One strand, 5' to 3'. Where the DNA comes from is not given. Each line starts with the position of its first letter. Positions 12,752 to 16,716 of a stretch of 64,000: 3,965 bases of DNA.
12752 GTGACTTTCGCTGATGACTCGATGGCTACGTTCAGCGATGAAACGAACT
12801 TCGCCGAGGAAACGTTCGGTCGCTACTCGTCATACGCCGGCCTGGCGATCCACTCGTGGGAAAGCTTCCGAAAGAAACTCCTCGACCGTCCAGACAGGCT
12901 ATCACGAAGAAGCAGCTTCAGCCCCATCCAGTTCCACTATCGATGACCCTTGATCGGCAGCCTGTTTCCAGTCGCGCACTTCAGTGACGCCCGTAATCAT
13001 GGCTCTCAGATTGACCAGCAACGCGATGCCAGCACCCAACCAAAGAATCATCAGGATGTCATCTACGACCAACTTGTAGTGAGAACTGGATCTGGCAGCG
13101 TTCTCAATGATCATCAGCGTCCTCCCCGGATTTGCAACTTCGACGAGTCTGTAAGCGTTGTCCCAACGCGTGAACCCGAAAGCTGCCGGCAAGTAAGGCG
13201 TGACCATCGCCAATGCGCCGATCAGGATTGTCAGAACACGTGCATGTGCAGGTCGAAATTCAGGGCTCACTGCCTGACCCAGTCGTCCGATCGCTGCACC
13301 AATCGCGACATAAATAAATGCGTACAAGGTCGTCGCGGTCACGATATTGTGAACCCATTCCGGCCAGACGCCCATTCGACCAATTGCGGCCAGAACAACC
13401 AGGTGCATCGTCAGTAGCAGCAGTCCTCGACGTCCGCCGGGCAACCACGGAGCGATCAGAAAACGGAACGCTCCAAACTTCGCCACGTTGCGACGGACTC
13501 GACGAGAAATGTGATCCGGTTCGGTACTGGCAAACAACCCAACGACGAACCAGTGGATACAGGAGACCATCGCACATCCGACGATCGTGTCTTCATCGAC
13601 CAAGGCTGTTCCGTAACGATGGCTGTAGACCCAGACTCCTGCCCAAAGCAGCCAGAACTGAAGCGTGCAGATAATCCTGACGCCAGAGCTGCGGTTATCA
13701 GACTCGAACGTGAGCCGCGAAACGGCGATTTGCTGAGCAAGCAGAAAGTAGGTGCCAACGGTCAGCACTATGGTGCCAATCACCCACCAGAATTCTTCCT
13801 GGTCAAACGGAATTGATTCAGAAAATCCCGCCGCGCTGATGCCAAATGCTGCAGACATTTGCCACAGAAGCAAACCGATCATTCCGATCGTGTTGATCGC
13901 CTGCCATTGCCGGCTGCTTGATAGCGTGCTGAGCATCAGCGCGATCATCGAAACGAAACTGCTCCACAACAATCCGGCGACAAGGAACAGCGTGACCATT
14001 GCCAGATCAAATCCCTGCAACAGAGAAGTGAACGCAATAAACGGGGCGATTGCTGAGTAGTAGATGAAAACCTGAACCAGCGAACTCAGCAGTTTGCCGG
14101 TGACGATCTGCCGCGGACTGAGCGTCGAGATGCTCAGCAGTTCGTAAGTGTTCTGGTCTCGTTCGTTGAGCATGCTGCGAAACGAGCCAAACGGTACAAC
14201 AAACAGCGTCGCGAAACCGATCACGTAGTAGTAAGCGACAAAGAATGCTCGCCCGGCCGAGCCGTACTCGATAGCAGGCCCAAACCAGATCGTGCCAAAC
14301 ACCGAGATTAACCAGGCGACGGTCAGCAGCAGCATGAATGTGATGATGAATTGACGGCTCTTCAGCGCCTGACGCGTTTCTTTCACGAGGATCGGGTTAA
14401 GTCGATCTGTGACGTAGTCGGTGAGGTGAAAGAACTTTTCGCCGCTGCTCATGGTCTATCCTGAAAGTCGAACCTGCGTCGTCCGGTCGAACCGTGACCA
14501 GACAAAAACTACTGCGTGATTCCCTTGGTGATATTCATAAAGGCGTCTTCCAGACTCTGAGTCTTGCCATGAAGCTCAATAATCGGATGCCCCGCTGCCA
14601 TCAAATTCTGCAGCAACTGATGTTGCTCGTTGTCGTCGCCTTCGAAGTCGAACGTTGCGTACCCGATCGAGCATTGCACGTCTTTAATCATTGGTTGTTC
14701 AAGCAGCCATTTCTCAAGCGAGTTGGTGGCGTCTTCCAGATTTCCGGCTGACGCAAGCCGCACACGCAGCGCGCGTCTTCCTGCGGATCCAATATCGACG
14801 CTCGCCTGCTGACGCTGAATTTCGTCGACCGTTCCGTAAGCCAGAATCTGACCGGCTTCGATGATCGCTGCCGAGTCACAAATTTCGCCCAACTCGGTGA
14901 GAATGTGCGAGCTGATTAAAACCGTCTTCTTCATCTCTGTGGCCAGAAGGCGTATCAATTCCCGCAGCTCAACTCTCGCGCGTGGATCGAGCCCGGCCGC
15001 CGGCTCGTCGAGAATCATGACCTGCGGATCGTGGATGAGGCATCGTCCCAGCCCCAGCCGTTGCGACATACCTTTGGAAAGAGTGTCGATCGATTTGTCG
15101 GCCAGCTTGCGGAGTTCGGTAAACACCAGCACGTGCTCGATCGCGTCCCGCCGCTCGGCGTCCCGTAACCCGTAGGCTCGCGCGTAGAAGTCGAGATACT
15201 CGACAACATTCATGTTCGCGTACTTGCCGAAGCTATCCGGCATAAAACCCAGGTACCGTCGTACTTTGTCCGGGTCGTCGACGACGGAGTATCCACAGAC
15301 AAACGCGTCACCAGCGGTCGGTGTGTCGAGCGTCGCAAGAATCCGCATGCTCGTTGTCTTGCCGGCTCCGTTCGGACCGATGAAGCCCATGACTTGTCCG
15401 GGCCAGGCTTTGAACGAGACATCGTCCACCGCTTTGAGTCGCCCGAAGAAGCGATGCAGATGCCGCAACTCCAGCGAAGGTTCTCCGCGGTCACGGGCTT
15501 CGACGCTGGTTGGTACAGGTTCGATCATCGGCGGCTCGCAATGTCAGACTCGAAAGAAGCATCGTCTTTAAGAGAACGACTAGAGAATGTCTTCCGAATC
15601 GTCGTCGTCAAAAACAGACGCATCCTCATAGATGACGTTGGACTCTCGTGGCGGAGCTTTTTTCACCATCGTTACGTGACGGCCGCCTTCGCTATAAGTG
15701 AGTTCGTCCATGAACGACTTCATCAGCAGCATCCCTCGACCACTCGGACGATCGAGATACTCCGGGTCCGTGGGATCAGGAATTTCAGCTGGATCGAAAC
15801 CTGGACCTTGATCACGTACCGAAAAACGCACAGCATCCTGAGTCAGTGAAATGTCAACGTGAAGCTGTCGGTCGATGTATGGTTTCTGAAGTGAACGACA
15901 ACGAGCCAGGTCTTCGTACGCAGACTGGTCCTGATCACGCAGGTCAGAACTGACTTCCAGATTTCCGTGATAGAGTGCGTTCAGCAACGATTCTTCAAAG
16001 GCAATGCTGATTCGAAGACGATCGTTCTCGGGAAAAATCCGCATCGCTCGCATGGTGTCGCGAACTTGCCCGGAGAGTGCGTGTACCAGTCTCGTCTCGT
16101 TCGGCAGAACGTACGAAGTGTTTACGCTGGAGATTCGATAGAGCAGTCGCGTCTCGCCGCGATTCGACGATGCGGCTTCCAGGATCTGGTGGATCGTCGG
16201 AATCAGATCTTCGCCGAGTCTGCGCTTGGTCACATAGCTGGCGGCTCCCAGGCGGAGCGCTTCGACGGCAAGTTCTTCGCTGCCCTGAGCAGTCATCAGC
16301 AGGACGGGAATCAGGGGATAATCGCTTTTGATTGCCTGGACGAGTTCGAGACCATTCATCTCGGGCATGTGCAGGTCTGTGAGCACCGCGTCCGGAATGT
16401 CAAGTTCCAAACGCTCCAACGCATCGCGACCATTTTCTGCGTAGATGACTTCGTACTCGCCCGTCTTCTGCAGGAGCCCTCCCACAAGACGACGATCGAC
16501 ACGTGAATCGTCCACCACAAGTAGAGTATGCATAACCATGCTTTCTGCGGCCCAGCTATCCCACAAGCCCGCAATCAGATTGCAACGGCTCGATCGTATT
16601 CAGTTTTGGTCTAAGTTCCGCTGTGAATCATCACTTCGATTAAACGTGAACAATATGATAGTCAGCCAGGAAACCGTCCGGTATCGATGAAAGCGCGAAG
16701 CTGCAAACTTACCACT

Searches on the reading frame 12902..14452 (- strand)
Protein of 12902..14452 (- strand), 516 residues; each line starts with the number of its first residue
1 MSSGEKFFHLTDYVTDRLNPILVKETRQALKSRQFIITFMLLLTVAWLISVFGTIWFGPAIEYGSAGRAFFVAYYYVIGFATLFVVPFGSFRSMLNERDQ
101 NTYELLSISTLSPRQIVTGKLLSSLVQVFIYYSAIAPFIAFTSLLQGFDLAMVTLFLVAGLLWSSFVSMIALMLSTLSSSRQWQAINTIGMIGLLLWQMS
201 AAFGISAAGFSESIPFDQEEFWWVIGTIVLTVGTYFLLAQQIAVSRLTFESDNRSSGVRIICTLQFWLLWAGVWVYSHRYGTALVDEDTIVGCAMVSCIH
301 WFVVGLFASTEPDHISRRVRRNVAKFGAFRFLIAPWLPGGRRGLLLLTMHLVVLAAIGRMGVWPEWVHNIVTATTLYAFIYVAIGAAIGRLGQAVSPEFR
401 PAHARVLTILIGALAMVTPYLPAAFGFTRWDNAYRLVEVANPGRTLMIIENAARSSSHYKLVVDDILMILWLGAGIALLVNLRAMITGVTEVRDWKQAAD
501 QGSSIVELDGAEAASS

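Call 6: search_protein_families(library=ncbifam, proteins=[window:12902-14452:-], max_evalue=0.01)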
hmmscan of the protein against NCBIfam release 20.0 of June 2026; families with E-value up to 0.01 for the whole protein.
window:12902-14452:- (516 aa): 1 family
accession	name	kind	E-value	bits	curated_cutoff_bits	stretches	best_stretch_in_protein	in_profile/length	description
TIGR03518.1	ABC_perm_GldF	equivalog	3.6e-06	27.2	288.5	1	20-174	3-148/240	gliding motility-associated ABC transporter permease subunit GldF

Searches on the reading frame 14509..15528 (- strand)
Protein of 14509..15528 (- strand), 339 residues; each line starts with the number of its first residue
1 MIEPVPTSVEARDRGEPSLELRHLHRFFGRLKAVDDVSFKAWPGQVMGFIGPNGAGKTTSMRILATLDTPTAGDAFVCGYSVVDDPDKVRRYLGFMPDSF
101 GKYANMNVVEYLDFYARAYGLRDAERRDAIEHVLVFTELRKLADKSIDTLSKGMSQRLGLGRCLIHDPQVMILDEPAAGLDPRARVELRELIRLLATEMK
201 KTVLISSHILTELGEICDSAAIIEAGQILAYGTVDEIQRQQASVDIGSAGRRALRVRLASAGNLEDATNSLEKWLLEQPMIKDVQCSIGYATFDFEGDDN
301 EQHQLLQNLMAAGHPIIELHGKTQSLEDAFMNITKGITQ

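Call 6: search_protein_families(library=ncbifam, proteins=[window:14509-15528:-], max_evalue=0.01)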
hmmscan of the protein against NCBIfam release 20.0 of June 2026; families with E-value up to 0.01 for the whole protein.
window:14509-15528:- (339 aa): 184 families (the best 25 are shown)
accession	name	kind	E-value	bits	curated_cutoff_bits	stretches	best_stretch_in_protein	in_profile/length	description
TIGR03522.1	GldA_ABC_ATP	equivalog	1.2e-69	235.1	402.6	1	18-334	2-301/301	gliding motility-associated ABC transporter ATP-binding subunit GldA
TIGR01188.1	drrA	subfamily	3.7e-69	233.3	312.45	1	28-334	3-301/302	daunorubicin resistance ABC transporter, ATP-binding protein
NF033858.1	ABC2_perm_RbbA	equivalog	9e-54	182.7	1050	1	10-249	258-496/909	ribosome-associated ATPase/putative transporter RbbA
NF010060.0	PRK13537.1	equivalog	5.7e-48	163.4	521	1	17-246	14-242/314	nodulation factor ABC transporter ATP-binding protein NodI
TIGR03864.1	PQQ_ABC_ATP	hypoth_equivalog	6.6e-44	150.1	302.25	1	19-247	2-229/236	ABC transporter, ATP-binding subunit, PQQ-dependent alcohol dehydrogenase system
NF010059.0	PRK13536.1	equivalog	3.9e-41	140.9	549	1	18-238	43-262/342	nodulation factor ABC transporter ATP-binding protein NodI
TIGR03740.1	galliderm_ABC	subfamily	1.1e-38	133.1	309.75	1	19-234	1-208/223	lantibiotic protection ABC transporter ATP-binding subunit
TIGR01288.1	nodI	equivalog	9.4e-38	129.9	424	1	19-242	5-227/303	nodulation factor ABC transporter ATP-binding protein NodI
TIGR00968.1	3a0106s01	subfamily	4e-37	128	342.75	1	23-243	5-224/237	sulfate ABC transporter ATP-binding protein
TIGR03265.1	PhnT2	equivalog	4.9e-37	128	457.7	1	17-243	3-228/353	putative 2-aminoethylphosphonate ABC transporter ATP-binding protein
TIGR01186.1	proV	subfamily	1.1e-36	126.8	326.6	1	29-242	4-222/363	betaine/proline/choline family ABC transporter ATP-binding protein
TIGR04406.1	LPS_export_lptB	equivalog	7.3e-36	123.6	240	1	19-241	2-226/239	LPS export ABC transporter ATP-binding protein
NF040933.2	ABC_arch_GlcV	equivalog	2.7e-35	121.9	450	1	23-248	7-240/357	glucose ABC transporter ATP-binding protein GlcV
NF008513.0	PRK11432.1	equivalog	6.6e-35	120.6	496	1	19-244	7-231/351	ferric ABC transporter ATP-binding protein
NF008449.1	PRK11300.1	equivalog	2e-34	119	362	2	115-242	119-246/255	high-affinity branched-chain amino acid ABC transporter ATP-binding protein LivG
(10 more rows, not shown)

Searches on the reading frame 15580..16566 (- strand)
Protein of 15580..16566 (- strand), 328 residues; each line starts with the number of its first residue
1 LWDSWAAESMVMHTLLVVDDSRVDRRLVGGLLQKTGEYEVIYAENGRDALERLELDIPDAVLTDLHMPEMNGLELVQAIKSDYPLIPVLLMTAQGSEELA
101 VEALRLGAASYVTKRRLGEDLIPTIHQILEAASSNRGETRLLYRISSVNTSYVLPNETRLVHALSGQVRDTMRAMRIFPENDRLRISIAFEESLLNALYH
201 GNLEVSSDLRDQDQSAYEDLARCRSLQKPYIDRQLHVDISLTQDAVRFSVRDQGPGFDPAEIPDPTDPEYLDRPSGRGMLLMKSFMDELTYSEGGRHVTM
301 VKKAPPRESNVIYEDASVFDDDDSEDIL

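Call 6: search_protein_families(library=ncbifam, proteins=[window:15580-16566:-], max_evalue=0.01)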
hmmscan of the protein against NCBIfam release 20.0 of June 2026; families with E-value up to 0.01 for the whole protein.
window:15580-16566:- (328 aa): 101 families (the best 25 are shown)
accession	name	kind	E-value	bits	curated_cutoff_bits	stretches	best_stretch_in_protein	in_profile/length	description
NF045505.1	RR_RssB_Pseudo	equivalog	2.8e-20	72.7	700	1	13-131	6-121/394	two-component system response regulator RssB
NF008469.0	PRK11361.1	equivalog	2.9e-20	72.4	714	1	13-145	5-135/461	acetoacetate metabolism transcriptional regulator AtoC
NF001965.0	PRK00742.1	subfamily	2.1e-19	70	293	1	15-118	6-111/357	chemotaxis-specific protein-glutamate methyltransferase CheB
NF051870.1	NAssimRespRegNtrX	equivalog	2.5e-19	69.5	600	1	13-144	2-134/452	nitrogen assimilation response regulator NtrX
NF007689.0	PRK10365.1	equivalog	5.8e-19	68.2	760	1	15-137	8-129/441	sigma-54-dependent response regulator transcription factor ZraR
NF006900.1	PRK09390.1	equivalog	3.2e-18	66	255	1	14-137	6-128/203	response regulator FixJ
NF041946.1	LuxO_transreg_Vib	equivalog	7.6e-18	64.5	800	1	39-136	22-119/463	quorum-sensing sigma-54 dependent transcriptional regulator LuxO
NF007901.0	PRK10610.1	equivalog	3e-17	63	189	1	15-117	8-112/129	chemotaxis response regulator CheY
NF011695.0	PRK15115.1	equivalog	6.5e-17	61.4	763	1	14-136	8-129/445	two-component system response regulator GlrR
NF007969.0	PRK10693.1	equivalog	1e-16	60.9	329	1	9-113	4-107/337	two-component system response regulator RssB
TIGR01818.1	ntrC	equivalog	1.6e-16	60.2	558.6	1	16-128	2-113/463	nitrogen regulation protein NR(I)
TIGR02154.1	PhoB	equivalog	1.8e-16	60.1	296.2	1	13-141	3-132/226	phosphate regulon transcriptional regulator PhoB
NF040534.1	resp_reg_YycF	equivalog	2.1e-16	59.9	340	1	14-131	2-117/231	response regulator YycF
NF007135.0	PRK09581.1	equivalog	1.2e-15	57.4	474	1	13-114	3-105/457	PleD family two-component system response regulator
NF008199.0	PRK10955.1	equivalog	1.6e-15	57.7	341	1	12-132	1-118/232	envelope stress response regulator transcription factor CpxR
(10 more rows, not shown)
